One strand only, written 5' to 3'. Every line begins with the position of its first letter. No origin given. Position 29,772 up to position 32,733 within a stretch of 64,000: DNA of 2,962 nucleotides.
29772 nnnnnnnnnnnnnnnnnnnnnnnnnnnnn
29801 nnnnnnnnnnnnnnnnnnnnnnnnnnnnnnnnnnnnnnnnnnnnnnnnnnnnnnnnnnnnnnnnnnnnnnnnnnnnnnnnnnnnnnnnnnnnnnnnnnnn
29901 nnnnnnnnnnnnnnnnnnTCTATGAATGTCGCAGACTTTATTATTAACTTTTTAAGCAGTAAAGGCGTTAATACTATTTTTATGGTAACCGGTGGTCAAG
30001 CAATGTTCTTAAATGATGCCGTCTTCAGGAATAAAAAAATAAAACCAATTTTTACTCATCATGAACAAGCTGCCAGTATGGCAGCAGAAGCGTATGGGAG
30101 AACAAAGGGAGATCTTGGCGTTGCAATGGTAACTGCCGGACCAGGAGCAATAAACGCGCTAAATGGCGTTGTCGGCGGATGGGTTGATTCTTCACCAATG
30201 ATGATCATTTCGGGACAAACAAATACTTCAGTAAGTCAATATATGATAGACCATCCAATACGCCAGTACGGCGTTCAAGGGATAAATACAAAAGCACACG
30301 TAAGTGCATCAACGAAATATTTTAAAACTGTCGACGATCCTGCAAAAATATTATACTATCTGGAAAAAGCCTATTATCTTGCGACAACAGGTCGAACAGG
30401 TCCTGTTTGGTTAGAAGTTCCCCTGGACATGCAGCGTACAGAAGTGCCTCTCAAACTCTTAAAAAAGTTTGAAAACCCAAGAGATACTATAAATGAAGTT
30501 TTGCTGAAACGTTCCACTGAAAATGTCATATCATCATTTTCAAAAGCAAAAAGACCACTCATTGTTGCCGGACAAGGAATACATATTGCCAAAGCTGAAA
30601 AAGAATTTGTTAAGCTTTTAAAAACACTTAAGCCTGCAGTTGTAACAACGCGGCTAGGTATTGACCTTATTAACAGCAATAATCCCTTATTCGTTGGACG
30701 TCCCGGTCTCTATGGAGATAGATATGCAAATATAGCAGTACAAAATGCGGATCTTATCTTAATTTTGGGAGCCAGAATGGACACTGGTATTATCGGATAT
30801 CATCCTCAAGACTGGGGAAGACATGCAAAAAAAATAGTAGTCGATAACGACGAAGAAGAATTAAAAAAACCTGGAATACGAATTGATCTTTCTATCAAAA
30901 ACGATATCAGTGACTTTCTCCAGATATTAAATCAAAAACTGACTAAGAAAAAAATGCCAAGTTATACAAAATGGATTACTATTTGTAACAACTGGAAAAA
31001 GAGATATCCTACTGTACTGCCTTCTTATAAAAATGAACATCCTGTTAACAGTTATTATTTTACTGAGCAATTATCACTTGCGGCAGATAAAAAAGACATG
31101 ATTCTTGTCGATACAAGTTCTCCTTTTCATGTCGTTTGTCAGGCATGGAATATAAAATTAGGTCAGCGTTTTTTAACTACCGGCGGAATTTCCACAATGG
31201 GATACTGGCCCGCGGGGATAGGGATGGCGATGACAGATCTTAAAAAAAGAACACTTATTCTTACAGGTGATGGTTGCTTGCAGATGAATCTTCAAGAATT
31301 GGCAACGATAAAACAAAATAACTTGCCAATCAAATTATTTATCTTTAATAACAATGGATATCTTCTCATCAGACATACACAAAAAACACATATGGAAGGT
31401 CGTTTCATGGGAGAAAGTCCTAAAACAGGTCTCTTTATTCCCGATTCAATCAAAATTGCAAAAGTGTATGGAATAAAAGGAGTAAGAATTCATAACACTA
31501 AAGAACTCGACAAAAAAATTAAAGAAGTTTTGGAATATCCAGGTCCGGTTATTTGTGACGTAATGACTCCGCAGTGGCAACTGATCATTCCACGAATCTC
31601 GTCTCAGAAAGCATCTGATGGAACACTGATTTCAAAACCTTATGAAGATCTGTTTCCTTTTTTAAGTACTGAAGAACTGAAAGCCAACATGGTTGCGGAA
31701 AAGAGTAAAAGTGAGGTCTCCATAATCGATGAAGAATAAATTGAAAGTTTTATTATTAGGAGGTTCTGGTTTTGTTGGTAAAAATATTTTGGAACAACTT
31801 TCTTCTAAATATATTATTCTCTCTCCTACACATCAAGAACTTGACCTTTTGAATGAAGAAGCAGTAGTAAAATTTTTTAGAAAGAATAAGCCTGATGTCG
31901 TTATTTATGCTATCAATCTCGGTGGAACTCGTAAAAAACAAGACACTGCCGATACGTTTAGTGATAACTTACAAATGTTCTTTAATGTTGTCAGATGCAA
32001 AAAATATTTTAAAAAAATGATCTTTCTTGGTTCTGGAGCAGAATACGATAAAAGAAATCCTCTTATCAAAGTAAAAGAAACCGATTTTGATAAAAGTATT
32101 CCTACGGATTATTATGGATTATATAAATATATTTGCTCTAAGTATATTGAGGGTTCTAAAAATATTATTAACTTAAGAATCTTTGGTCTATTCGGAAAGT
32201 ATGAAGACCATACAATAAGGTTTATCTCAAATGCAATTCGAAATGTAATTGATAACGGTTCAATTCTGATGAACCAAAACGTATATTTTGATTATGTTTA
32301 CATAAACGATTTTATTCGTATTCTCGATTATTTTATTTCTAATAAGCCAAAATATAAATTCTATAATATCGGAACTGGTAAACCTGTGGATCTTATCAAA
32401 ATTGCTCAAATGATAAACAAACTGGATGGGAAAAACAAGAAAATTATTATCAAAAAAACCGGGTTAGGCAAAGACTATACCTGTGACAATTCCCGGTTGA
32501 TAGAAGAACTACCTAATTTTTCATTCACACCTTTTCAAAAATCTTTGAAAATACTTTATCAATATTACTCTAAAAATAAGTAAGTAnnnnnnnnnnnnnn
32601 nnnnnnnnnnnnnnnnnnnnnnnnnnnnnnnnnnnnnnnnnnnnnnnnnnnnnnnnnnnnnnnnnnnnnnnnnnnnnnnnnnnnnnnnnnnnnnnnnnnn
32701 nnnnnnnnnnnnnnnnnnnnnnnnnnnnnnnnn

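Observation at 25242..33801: DmpF/DmpG-like aldolase-dehydrogenase pair wired to a YerE/acetolactate-synthase-like ThDP enzyme inside a CDP-dideoxyhexose operon: candidate pathway to a higher-carbon branched-chain sugar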

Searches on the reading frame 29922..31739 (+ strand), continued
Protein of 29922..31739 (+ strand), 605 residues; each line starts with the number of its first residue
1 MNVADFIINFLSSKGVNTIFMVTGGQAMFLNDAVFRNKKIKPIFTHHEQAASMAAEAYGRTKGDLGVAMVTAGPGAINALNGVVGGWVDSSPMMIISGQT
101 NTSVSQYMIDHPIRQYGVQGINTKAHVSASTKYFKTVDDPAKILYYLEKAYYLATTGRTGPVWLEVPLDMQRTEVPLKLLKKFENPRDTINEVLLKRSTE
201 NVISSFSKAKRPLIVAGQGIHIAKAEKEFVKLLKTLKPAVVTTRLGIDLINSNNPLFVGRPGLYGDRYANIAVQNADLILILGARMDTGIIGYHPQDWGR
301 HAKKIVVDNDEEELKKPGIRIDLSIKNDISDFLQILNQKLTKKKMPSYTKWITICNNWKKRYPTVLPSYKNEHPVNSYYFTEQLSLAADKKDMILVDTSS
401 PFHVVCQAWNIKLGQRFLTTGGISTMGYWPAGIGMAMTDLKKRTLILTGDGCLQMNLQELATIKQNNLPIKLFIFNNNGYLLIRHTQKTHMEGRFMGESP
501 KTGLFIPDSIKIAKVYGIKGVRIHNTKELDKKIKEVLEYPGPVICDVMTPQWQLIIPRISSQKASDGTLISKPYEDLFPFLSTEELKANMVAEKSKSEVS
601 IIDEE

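Call 48: search_solved_structures(query=window:29922-31739:+, max_evalue=1e-60, show_alignments=3)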
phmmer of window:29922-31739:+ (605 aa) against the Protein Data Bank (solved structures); distinct sequences matched with E-value up to 1e-60: 13.
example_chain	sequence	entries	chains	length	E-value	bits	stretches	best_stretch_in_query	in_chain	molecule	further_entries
8rph_A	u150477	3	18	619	1.1e-110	374.1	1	2-594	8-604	Thiamine pyrophosphate-binding protein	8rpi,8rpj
5ahk_A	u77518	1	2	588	1.2e-66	228.7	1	2-566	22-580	ACETOLACTATE SYNTHASE II, LARGE SUBUNIT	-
3e9y_A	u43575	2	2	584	6.8e-64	219.6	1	4-562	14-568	Acetolactate synthase, chloroplastic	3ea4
7tzz_A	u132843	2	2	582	1.2e-63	218.7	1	4-562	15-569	Acetolactate synthase, chloroplastic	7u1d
7u25_A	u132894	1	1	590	1.3e-63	218.6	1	4-562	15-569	Acetolactate synthase, chloroplastic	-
7stq_A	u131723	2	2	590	1.9e-63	218.1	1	4-562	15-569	Acetolactate synthase, chloroplastic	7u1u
6u9h_A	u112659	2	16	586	2.4e-63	217.8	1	4-562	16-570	Acetolactate synthase, chloroplastic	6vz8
1ybh_A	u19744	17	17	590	2.4e-63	217.8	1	4-562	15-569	Acetolactate synthase, chloroplast | Acetolactate synthase | Acetolactate synthase, chloroplastic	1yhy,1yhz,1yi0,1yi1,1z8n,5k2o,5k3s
6lpi_A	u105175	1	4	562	2.9e-63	217.5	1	4-560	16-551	Acetolactate synthase isozyme 1 large subunit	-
8et5_A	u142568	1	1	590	4.6e-63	216.8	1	4-561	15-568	Acetolactate synthase, chloroplastic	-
1jsc_A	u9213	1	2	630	1.9e-61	211.5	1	10-563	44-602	ACETOHYDROXY-ACID SYNTHASE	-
6u9d_A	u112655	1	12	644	2e-61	211.4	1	10-563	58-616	Acetolactate synthase catalytic subunit, mitochondrial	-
1n0h_A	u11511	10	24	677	2.4e-61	211.2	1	10-563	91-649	Acetolactate synthase | Acetolactate synthase, mitochondrial | Acetolactate synthase catalytic subunit, mitochondrial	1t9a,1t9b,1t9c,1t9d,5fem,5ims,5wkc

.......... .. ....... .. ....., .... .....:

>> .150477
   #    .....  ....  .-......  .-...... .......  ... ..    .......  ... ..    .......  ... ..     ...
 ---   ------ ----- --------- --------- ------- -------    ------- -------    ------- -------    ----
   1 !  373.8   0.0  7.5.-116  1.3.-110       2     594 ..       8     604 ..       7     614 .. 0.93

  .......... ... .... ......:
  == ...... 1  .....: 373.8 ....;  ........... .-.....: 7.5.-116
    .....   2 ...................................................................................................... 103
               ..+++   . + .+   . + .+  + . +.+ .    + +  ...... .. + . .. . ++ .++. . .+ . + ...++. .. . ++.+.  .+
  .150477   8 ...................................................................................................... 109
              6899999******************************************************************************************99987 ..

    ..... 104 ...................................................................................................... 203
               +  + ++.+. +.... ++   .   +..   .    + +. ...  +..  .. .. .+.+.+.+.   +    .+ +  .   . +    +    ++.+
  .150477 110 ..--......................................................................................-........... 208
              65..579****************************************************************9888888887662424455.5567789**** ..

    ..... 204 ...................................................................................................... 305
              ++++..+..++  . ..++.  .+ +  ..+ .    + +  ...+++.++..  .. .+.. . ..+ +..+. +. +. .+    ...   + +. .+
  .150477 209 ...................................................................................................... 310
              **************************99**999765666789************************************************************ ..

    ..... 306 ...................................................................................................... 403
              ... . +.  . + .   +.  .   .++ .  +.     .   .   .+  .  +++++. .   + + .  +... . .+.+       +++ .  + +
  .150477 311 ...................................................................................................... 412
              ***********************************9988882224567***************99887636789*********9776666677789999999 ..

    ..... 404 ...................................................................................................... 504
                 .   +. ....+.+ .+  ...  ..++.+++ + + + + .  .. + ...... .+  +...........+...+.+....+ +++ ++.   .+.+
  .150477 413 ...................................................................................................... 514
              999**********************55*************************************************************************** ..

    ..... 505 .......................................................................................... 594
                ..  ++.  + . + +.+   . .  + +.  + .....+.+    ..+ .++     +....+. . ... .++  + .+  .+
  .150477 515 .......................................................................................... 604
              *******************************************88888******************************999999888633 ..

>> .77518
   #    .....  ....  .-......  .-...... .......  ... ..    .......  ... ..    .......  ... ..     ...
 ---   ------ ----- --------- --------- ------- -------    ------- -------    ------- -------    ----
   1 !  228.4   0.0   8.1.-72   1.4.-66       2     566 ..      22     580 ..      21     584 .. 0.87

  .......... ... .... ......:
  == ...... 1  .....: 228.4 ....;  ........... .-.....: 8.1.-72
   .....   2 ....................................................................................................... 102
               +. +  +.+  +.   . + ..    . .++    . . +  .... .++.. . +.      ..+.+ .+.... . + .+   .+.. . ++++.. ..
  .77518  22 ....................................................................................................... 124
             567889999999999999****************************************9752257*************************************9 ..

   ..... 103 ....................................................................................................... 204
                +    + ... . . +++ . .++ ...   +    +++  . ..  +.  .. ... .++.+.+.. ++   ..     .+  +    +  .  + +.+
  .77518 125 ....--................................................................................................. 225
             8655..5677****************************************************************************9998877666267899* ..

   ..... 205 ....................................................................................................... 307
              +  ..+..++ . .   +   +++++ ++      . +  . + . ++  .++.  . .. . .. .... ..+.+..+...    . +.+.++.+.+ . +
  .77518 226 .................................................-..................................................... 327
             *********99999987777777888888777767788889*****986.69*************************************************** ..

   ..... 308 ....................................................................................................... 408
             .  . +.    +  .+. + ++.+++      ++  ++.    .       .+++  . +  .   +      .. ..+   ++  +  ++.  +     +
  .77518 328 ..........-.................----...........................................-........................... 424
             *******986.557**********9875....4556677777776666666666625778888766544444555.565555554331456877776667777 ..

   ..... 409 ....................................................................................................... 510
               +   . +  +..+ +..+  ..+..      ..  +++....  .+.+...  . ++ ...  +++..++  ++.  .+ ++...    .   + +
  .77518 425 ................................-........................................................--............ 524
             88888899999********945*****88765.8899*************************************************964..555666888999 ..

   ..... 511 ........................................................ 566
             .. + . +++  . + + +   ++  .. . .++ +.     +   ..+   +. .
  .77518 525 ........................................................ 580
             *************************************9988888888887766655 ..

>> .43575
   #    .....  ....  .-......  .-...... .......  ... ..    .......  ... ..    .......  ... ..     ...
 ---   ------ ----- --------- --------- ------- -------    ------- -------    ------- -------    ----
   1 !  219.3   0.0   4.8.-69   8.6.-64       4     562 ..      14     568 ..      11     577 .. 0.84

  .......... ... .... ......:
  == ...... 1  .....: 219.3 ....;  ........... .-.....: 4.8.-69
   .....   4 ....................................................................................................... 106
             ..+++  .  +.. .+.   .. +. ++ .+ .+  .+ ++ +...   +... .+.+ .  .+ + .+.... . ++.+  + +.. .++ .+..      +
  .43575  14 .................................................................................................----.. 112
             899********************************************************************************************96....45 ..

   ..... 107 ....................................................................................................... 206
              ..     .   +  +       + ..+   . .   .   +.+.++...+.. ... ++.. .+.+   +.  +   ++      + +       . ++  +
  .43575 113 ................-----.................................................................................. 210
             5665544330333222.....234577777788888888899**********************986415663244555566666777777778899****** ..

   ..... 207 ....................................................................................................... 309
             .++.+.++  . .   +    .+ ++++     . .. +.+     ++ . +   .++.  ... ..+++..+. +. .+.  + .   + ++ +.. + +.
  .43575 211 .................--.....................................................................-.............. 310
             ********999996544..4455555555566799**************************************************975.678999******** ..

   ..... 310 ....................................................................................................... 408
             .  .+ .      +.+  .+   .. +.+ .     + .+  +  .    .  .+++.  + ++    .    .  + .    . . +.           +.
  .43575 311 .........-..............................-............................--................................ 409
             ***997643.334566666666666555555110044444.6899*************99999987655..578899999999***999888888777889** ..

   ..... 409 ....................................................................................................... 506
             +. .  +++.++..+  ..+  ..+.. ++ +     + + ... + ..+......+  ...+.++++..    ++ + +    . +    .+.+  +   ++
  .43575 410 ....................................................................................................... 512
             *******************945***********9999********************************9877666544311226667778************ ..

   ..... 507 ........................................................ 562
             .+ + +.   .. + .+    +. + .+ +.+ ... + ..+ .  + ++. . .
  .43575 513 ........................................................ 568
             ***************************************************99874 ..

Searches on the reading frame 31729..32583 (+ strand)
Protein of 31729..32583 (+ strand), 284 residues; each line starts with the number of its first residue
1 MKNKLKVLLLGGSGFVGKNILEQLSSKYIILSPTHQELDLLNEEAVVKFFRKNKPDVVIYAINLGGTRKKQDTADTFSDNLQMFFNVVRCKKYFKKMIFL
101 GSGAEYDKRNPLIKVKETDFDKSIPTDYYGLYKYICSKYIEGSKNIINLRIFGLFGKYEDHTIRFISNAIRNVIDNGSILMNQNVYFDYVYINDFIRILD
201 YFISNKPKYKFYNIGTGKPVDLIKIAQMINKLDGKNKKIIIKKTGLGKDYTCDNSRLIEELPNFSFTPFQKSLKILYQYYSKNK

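Call 3: search_protein_families(library=pfam, proteins=[window:31729-32583:+])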
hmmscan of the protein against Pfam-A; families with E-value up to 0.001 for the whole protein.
window:31729-32583:+ (284 aa): 2 families
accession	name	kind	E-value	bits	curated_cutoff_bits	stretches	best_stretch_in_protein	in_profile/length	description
PF01370.27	Epimerase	-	5.3e-26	91.9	20.9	1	7-215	1-240/240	NAD dependent epimerase/dehydratase family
PF04321.23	RmlD_sub_bind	-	1.2e-08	34.8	27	1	6-164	2-161/287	RmlD substrate binding domain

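Call 4: search_protein_families(library=ncbifam, proteins=[window:31729-32583:+])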
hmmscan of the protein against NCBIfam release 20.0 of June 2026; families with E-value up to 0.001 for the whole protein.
window:31729-32583:+ (284 aa): 5 families
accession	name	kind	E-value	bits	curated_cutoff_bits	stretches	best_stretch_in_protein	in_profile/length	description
NF047922.1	GDPFucSynFcl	equivalog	2.4e-15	56.8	500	1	5-110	3-113/308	GDP-L-fucose synthase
TIGR02197.1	heptose_epim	equivalog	7.7e-12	45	274.6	1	10-280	4-282/316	ADP-glyceromanno-heptose 6-epimerase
TIGR01181.1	dTDP_gluc_dehyt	equivalog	1.4e-07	30.9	365.1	1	156-284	183-315/321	dTDP-glucose 4,6-dehydratase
TIGR01214.1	rmlD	equivalog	2.9e-07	29.9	224.05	1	6-159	1-155/285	dTDP-4-dehydrorhamnose reductase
TIGR01179.1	galE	equivalog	7.9e-07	28.2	262.3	0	37-174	53-196/332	UDP-glucose 4-epimerase GalE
